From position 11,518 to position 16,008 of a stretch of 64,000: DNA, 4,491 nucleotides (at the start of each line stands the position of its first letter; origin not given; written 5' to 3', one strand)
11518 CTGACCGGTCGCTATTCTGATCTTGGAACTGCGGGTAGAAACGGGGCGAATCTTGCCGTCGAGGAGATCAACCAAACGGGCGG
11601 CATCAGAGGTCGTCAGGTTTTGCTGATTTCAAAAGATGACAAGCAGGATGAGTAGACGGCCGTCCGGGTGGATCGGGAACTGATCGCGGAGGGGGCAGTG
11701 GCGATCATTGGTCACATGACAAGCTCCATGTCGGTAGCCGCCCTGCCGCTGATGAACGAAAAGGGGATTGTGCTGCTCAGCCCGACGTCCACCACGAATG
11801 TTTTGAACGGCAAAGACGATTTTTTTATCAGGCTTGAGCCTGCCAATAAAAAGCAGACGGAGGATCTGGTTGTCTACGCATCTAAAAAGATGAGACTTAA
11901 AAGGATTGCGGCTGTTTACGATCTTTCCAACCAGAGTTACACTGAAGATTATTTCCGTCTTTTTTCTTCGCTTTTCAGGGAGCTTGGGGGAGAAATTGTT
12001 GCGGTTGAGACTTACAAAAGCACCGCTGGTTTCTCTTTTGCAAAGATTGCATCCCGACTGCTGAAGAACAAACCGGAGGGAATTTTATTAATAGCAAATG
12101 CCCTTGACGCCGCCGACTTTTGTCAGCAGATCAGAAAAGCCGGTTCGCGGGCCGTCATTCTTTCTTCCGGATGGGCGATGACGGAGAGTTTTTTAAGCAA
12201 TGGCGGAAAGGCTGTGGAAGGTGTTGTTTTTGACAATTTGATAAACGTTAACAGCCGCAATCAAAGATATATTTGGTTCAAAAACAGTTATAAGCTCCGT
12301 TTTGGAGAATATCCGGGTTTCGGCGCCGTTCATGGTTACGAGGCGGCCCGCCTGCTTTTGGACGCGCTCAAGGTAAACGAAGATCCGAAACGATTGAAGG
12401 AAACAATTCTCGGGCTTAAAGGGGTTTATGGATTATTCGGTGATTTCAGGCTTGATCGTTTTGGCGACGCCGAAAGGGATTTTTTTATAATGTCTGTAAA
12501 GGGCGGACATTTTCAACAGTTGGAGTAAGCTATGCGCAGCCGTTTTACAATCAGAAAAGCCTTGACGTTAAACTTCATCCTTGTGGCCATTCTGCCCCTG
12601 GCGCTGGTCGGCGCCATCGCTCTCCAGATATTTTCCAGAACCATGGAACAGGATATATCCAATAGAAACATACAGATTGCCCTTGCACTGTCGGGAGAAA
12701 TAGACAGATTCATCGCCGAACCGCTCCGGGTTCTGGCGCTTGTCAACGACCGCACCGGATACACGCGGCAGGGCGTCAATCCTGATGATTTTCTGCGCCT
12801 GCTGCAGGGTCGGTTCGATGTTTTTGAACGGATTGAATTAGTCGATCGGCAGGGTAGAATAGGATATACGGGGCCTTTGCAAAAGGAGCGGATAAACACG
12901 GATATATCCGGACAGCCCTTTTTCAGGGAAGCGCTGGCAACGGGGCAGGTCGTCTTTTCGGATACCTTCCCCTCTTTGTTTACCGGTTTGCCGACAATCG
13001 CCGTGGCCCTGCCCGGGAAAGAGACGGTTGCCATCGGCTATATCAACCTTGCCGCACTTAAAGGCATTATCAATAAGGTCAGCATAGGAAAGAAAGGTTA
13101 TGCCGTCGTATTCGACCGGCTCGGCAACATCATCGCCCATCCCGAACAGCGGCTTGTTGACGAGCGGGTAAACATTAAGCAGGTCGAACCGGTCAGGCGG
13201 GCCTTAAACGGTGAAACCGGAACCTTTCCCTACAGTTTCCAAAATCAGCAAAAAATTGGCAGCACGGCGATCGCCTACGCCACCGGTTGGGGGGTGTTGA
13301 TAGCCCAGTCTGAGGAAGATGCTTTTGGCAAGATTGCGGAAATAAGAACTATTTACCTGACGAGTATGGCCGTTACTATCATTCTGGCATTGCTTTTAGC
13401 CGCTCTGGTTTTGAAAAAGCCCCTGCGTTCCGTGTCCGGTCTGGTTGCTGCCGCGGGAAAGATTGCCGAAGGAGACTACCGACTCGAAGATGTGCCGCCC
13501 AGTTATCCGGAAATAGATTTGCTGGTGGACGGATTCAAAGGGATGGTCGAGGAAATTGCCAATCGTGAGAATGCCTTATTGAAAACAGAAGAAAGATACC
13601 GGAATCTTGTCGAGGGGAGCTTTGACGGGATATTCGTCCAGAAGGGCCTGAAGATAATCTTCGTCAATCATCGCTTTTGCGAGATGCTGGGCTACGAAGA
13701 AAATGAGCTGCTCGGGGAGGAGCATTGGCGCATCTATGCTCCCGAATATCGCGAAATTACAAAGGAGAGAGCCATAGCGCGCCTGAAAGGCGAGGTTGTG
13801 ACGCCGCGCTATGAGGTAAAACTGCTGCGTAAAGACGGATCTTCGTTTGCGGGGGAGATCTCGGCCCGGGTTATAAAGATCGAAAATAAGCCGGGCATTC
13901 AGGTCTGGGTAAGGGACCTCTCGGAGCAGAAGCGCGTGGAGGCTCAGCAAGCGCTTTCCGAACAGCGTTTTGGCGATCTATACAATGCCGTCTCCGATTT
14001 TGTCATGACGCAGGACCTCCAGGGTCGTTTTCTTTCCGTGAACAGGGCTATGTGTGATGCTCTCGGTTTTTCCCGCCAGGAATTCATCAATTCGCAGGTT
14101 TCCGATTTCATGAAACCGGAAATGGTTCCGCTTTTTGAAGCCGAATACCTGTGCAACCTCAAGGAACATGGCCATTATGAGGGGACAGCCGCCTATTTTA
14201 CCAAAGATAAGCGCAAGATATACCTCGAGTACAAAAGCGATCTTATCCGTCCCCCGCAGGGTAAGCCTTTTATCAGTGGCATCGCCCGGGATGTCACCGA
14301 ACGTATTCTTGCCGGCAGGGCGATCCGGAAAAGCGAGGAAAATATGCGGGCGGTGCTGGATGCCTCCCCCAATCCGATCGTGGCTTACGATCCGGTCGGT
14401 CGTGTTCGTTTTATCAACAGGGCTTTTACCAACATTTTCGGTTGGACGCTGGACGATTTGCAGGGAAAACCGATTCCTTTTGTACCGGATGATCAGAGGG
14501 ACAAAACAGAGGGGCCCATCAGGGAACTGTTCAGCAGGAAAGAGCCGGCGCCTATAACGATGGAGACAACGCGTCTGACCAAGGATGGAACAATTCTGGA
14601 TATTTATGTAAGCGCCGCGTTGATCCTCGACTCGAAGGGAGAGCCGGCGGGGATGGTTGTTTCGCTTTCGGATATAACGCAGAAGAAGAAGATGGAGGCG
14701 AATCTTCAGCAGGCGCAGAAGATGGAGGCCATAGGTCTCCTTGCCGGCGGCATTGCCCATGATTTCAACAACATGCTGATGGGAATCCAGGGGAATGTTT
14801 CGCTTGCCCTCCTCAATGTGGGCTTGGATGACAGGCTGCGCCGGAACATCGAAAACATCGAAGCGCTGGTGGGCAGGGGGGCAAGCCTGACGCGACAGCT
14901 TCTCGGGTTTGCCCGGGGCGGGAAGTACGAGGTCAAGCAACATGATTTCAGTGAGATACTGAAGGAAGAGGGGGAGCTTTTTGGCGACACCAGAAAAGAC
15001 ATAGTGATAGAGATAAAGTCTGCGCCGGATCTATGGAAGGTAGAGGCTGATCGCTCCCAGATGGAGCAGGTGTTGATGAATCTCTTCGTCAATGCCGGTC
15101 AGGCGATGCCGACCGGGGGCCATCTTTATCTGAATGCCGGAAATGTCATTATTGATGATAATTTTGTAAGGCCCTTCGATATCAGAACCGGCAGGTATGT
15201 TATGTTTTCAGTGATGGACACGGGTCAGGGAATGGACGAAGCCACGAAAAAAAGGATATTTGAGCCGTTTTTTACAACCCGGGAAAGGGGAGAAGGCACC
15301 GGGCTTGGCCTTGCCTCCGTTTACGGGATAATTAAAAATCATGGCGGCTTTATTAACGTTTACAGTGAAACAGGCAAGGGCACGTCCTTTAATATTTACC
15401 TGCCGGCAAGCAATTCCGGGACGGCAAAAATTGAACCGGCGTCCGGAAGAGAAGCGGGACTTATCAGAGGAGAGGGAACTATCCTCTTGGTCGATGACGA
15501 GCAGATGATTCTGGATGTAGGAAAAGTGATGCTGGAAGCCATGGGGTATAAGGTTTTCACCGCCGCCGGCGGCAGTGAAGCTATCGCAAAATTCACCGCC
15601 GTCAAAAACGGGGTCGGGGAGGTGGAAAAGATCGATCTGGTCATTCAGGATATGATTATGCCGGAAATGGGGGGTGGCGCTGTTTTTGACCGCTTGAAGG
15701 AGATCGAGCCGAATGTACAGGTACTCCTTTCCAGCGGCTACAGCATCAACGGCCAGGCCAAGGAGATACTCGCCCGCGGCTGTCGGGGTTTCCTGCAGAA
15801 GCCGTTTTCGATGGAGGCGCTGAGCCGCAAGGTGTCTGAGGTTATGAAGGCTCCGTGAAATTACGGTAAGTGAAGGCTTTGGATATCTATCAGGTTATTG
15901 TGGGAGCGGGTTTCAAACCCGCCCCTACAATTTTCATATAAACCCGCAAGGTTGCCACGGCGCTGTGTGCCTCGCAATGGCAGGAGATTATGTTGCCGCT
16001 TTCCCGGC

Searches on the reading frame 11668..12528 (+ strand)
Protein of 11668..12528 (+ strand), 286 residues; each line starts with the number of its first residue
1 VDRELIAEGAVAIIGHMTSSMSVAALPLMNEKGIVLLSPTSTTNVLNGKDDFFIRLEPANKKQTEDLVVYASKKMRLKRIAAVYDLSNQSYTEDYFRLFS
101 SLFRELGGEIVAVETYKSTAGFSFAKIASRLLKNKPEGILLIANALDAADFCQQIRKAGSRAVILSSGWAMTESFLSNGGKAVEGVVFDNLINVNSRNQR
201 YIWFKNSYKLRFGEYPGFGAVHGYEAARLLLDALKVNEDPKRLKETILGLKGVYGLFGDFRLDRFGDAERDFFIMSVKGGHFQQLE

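Call 87: search_protein_families(library=pfam, proteins=[window:11668-12528:+], max_evalue=0.001)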
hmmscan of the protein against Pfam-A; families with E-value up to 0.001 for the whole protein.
window:11668-12528:+ (286 aa): 3 families
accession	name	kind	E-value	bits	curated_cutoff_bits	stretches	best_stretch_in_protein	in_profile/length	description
PF13458.12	Peripla_BP_6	-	5.2e-28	99.1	31.7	1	3-280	62-342/343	Periplasmic binding protein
PF01094.35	ANF_receptor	-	2.4e-12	47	25.4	1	8-202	49-253/353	Receptor family ligand binding region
PF25495.1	Peripla_BP_A-cyclase_1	-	0.0003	21.2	27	1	67-153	6-97/144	Adenylate cyclase, periplasmic binding protein-like domain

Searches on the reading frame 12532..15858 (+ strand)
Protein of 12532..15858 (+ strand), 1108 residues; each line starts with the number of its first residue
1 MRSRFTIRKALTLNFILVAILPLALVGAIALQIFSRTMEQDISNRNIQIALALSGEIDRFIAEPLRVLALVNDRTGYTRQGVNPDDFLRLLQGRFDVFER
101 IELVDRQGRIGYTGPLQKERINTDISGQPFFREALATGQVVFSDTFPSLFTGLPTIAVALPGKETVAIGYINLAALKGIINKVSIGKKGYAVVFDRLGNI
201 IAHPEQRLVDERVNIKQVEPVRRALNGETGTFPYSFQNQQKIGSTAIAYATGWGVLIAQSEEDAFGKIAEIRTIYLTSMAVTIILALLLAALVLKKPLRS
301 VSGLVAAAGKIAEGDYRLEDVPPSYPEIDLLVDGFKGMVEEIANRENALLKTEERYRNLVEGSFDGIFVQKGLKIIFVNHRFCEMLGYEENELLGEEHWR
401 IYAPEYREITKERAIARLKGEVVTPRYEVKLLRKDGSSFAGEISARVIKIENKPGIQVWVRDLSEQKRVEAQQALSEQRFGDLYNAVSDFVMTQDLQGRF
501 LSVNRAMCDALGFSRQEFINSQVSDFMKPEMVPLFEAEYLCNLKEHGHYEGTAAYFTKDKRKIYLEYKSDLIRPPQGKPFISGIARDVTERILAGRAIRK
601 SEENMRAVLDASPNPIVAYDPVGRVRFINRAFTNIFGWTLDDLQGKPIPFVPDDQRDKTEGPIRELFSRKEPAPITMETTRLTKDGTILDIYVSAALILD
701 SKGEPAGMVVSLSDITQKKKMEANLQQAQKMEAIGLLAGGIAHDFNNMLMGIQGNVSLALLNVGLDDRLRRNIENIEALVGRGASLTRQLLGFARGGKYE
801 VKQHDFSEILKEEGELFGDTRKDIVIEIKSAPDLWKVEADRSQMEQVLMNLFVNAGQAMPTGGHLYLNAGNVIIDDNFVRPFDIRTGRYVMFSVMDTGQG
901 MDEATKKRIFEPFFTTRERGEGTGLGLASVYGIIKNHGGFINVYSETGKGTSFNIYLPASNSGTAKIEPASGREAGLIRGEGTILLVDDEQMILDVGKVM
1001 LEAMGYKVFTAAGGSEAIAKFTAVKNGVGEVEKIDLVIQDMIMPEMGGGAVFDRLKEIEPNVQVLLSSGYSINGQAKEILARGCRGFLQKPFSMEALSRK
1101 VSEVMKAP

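Call 87: search_protein_families(library=pfam, proteins=[window:12532-15858:+], max_evalue=0.001)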
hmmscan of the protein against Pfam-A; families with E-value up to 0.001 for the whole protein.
window:12532-15858:+ (1108 aa): 10 families
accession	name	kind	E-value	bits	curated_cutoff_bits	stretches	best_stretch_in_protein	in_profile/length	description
PF13426.13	PAS_9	-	5.9e-34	116.9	27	3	365-465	2-103/103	PAS domain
PF00989.32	PAS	-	4.9e-31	107.5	22.6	3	604-715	2-113/113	PAS fold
PF08447.18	PAS_3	-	2.4e-24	85.9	25.6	3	375-452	1-80/89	PAS fold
PF08448.16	PAS_4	-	2.6e-24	86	23.1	2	609-719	1-109/110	PAS fold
PF13188.13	PAS_8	-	6.2e-24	83.5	21.8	2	354-408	1-56/65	PAS domain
PF02518.31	HATPase_c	-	4.5e-20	72.6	26.4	1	840-960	2-110/111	Histidine kinase-, DNA gyrase B-, and HSP90-like ATPase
PF00072.30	Response_reg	-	3.2e-18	66.3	30.2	1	984-1101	1-110/111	Response regulator receiver domain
PF02743.24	dCache_1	-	4.6e-17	62.8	45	1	36-256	1-238/240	Cache domain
PF17201.10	Cache_3-Cache_2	-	8.8e-08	32.2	27.7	1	171-270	186-295/299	Cache 3/Cache 2 fusion domain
PF00512.31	HisKA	-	1.8e-05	25.1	26.9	1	736-796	4-63/66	His Kinase A (phospho-acceptor) domain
